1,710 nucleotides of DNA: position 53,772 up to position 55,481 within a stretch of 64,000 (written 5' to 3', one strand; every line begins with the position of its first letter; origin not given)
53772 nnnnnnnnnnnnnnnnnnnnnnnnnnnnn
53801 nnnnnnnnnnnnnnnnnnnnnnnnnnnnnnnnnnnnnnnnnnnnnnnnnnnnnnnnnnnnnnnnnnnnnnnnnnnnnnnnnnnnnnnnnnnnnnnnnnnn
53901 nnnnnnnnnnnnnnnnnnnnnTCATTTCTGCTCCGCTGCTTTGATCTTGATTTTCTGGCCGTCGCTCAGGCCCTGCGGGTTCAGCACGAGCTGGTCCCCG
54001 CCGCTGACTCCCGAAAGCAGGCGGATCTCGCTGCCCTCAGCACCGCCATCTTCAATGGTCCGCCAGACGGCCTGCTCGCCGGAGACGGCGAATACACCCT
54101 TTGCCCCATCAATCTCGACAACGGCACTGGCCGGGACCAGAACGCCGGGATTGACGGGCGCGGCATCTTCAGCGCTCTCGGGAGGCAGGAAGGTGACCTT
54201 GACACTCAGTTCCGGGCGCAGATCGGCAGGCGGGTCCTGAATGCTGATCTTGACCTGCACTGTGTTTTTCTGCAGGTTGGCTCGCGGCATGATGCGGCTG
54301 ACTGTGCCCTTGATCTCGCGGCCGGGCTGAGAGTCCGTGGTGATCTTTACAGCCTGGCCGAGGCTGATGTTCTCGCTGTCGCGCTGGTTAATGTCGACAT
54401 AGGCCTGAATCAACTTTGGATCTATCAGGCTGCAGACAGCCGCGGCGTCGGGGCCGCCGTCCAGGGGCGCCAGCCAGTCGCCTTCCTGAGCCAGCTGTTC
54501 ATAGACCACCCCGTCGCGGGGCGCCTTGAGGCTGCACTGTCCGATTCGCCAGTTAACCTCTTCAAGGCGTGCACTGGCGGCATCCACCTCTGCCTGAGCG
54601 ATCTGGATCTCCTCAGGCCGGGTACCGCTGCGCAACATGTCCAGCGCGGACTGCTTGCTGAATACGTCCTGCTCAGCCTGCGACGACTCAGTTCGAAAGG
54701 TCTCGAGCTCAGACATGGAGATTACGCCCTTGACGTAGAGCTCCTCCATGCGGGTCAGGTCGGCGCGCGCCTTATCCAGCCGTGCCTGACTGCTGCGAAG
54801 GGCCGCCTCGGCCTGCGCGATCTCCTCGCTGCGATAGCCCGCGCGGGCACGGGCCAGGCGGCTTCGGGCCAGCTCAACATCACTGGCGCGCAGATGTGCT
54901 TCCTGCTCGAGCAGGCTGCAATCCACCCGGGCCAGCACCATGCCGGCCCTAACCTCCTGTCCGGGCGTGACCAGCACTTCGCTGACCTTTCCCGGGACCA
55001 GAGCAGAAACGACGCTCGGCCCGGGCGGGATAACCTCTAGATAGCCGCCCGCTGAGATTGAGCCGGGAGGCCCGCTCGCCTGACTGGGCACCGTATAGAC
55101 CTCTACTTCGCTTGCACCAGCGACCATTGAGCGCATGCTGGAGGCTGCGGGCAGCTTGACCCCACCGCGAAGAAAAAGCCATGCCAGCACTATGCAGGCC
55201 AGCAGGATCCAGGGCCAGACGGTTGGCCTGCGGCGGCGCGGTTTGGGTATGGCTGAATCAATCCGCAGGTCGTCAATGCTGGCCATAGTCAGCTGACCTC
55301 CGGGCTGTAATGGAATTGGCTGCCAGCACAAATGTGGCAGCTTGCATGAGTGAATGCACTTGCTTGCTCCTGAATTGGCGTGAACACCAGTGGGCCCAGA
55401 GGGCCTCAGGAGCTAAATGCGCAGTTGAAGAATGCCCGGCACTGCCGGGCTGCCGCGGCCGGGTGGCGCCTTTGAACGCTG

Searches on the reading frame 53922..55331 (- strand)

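Call 37: search_protein_families(library=pfam, proteins=[window:53922-55331:-], max_evalue=0.001)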
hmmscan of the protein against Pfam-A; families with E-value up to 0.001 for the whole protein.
window:53922-55331:- (469 aa): 3 families
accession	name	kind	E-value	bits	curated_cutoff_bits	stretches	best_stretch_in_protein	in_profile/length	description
PF13437.12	HlyD_3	-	1.5e-18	67.9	22.2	1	268-373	2-105/106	HlyD family secretion protein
PF16576.10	HlyD_D23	-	2.6e-18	66.5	30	1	105-375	19-212/214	Barrel-sandwich domain of CusB or HlyD membrane-fusion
PF13533.13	Biotin_lipoyl_2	-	1.4e-05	25.2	29.8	1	108-137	3-32/32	Biotin-lipoyl like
